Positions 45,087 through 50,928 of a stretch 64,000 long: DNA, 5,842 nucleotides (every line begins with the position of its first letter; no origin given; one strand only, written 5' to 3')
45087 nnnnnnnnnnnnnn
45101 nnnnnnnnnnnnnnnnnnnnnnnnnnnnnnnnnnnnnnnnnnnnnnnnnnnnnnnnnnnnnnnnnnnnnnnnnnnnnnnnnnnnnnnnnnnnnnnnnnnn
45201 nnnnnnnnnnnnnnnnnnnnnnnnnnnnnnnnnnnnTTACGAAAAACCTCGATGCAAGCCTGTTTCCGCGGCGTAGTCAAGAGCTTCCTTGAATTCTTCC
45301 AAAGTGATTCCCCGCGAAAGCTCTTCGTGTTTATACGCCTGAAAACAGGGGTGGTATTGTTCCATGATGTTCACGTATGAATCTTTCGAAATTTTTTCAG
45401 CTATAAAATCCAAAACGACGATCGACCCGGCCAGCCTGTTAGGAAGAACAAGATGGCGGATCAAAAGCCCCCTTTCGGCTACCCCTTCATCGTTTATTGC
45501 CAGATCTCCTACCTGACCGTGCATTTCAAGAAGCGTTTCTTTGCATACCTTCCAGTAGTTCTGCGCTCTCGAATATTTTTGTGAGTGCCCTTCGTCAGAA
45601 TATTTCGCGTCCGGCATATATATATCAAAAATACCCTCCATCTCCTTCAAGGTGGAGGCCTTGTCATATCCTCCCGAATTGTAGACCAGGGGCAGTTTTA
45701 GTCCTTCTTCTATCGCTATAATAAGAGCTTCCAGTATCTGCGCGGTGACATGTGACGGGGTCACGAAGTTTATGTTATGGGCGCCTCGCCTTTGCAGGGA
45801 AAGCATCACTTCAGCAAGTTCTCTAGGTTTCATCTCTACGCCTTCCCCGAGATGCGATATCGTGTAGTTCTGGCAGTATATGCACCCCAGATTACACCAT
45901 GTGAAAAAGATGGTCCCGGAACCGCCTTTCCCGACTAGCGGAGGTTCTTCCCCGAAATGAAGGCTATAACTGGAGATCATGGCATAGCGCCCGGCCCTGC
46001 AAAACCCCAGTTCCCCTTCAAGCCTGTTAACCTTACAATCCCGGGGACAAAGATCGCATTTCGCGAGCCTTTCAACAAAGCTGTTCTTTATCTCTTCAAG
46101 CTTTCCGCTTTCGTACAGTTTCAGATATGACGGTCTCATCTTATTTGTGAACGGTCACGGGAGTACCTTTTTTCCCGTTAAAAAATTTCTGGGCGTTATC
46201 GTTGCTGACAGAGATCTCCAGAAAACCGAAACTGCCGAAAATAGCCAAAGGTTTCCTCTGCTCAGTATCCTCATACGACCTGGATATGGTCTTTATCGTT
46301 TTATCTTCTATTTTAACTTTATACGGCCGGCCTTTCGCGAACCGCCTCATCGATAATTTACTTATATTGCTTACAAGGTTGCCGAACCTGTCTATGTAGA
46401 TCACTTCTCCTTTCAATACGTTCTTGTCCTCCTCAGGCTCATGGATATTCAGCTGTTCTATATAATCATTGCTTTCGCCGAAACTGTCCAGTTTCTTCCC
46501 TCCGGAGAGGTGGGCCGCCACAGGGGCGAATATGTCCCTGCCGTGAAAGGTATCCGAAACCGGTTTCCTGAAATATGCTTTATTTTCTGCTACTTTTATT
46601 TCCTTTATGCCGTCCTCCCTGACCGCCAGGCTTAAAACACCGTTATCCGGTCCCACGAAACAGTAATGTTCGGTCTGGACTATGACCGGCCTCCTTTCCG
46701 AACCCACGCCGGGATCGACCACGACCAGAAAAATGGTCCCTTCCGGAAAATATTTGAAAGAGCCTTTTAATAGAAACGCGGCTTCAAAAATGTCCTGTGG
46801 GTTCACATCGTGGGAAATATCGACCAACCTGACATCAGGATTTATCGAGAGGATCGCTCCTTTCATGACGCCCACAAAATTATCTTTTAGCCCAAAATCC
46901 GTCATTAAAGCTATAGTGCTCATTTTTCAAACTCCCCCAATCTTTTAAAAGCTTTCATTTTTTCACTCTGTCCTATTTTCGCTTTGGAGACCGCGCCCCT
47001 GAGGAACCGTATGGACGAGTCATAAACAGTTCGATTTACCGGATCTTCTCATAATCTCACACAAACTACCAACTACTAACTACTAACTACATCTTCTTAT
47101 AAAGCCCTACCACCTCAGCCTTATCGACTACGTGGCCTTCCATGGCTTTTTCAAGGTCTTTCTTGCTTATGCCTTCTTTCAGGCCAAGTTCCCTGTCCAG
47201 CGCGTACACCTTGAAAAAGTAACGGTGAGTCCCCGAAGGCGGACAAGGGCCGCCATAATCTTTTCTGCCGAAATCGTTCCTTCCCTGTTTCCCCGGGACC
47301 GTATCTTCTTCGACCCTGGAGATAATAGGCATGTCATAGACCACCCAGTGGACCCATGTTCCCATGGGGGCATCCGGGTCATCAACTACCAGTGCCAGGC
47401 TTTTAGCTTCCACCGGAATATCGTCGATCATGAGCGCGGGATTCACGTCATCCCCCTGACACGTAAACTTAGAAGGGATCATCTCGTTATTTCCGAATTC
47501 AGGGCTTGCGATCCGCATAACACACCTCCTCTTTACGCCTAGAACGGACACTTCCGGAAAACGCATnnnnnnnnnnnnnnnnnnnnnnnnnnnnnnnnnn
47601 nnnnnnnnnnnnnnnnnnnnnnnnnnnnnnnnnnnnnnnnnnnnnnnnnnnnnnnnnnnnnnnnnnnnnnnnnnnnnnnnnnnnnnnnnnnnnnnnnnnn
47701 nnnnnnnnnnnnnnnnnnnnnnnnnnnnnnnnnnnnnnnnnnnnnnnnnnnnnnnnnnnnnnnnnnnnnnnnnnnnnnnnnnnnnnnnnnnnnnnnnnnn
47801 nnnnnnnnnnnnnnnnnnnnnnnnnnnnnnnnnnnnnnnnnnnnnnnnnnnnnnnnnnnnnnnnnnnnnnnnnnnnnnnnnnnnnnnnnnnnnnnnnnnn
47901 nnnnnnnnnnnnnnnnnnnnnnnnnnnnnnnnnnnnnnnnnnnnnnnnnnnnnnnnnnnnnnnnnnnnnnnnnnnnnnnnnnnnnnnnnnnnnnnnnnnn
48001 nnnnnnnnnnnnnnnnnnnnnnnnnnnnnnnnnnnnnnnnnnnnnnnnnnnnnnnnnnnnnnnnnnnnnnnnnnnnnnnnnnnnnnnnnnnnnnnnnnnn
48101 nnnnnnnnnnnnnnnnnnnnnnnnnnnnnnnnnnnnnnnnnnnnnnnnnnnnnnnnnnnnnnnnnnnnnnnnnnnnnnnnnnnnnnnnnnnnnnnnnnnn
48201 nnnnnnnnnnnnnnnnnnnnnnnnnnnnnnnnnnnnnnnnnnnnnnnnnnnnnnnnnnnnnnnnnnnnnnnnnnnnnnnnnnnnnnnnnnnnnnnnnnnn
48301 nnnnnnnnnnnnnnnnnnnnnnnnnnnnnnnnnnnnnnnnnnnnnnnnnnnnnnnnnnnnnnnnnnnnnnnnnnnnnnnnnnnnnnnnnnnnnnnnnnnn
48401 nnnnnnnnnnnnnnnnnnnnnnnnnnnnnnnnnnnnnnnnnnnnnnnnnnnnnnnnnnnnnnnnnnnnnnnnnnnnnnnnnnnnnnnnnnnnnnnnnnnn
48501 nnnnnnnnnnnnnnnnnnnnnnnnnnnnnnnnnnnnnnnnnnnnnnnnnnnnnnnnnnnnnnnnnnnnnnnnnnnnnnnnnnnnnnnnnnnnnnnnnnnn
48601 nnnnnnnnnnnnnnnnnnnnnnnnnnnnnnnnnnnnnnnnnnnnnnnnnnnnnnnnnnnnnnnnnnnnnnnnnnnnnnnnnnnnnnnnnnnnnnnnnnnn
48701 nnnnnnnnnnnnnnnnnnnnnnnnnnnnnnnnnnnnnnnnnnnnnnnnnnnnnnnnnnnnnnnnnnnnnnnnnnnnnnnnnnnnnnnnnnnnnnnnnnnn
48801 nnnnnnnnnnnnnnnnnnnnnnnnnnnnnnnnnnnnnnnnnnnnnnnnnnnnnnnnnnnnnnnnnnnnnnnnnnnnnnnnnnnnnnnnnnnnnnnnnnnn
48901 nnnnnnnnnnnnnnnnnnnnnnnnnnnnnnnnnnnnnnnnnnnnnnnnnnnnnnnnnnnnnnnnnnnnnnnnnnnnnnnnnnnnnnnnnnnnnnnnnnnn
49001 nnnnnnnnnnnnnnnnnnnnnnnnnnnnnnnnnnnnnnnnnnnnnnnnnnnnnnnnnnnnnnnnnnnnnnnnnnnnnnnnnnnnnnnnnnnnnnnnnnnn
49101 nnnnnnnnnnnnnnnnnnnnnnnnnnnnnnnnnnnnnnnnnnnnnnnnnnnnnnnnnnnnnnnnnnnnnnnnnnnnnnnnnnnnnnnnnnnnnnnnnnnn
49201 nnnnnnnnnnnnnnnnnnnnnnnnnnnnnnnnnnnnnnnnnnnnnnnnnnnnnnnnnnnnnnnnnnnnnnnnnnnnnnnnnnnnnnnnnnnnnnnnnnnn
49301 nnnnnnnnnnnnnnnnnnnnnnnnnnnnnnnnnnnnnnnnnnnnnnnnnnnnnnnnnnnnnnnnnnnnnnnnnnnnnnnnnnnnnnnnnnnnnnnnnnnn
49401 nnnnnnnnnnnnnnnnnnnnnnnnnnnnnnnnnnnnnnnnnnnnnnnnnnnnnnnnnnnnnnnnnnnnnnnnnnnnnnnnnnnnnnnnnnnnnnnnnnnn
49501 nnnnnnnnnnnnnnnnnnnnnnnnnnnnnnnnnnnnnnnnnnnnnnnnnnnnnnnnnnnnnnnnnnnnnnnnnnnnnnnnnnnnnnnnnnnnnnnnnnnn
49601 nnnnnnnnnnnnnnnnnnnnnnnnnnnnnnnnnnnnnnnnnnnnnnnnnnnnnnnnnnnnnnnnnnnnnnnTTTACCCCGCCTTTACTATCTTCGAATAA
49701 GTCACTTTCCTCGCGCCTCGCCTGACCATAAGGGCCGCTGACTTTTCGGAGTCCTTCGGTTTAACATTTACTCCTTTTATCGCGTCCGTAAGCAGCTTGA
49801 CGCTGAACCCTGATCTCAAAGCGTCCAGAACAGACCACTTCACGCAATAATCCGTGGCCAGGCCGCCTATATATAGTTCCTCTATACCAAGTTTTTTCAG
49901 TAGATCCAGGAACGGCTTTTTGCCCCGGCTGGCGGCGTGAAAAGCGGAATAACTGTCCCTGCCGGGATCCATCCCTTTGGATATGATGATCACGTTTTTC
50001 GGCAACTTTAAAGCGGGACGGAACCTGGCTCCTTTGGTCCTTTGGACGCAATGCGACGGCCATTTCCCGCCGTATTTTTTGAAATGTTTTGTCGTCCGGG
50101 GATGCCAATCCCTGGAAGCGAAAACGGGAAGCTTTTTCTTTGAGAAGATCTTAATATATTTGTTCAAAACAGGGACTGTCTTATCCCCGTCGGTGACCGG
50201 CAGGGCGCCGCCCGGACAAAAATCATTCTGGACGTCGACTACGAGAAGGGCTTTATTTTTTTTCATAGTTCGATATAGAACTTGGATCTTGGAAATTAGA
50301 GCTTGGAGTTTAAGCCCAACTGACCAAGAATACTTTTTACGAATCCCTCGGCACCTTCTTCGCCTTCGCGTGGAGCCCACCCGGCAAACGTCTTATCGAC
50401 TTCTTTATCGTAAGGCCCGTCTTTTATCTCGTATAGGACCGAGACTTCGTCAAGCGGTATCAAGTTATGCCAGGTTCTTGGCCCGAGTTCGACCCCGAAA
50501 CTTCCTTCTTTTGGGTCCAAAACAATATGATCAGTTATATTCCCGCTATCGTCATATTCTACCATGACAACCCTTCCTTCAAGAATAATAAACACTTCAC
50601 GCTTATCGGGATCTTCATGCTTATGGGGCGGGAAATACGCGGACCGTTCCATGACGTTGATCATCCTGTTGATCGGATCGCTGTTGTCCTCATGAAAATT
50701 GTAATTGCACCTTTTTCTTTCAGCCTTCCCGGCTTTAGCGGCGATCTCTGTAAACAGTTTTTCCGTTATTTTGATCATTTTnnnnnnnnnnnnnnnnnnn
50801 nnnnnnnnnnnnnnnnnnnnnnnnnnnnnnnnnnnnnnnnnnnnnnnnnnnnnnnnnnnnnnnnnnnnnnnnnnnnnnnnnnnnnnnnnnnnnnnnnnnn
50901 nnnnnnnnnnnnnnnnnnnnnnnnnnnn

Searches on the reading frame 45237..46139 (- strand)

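Call 15: search_protein_families(library=pfam, proteins=[window:45237-46139:-], max_evalue=0.001)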
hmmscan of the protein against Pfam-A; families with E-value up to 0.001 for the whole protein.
window:45237-46139:- (300 aa): 1 family
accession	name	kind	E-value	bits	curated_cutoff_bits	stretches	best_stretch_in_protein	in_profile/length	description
PF04055.27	Radical_SAM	-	1.8e-11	45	29.5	1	77-196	2-127/166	Radical SAM superfamily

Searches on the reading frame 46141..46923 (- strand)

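Call 15: search_protein_families(library=pfam, proteins=[window:46141-46923:-], max_evalue=0.001)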
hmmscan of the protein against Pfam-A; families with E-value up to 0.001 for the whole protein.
window:46141-46923:- (260 aa): 2 families
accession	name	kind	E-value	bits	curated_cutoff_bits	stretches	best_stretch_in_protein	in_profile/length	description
PF01887.21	SAM_HAT_N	-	2.7e-59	199.6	26.3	1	4-149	1-145/145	SAM hydroxide adenosyltransferase N-terminal domain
PF20257.3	SAM_HAT_C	-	7.4e-22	77.9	25.5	1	172-257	1-84/84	SAM hydroxide adenosyltransferase C-terminal domain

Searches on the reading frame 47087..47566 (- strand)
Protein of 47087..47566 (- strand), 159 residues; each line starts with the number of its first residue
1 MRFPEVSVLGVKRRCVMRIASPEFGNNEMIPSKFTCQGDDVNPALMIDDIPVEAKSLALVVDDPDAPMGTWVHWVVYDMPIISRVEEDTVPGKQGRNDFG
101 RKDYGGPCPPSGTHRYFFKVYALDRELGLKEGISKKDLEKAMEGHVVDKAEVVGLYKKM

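Call 15: search_protein_families(library=pfam, proteins=[window:47087-47566:-], max_evalue=0.001)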
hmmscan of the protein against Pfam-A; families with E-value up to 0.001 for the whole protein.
window:47087-47566:- (159 aa): 1 family
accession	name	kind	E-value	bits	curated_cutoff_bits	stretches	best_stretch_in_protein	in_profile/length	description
PF01161.25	PBP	-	1.5e-40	139.1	24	1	30-156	2-135/135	Phosphatidylethanolamine-binding protein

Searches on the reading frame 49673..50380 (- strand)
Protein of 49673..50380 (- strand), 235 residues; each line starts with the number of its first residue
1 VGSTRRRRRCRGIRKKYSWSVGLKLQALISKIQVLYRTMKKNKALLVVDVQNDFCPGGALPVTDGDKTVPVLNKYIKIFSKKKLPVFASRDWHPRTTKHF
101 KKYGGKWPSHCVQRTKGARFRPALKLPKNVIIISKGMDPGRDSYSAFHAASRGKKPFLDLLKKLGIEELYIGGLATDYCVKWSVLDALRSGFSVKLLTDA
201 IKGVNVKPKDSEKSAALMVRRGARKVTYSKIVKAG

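Call 16: search_protein_families(library=pfam, proteins=[window:49673-50380:-], max_evalue=0.001)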
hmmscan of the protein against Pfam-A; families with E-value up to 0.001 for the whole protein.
window:49673-50380:- (235 aa): 1 family
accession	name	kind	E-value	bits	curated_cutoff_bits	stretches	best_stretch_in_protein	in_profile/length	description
PF00857.26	Isochorismatase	-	2.3e-26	93.4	27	1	44-209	2-156/175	Isochorismatase domain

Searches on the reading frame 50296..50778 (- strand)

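Call 16: search_protein_families(library=pfam, proteins=[window:50296-50778:-], max_evalue=0.001)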
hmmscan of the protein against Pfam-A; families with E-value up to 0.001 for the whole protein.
window:50296-50778:- (160 aa): 1 family
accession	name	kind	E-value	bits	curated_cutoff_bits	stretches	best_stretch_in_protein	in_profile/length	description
PF19480.5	DUF6016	-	3.4e-09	37.7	27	0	10-81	7-76/141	Domain of unknown function (DUF6016)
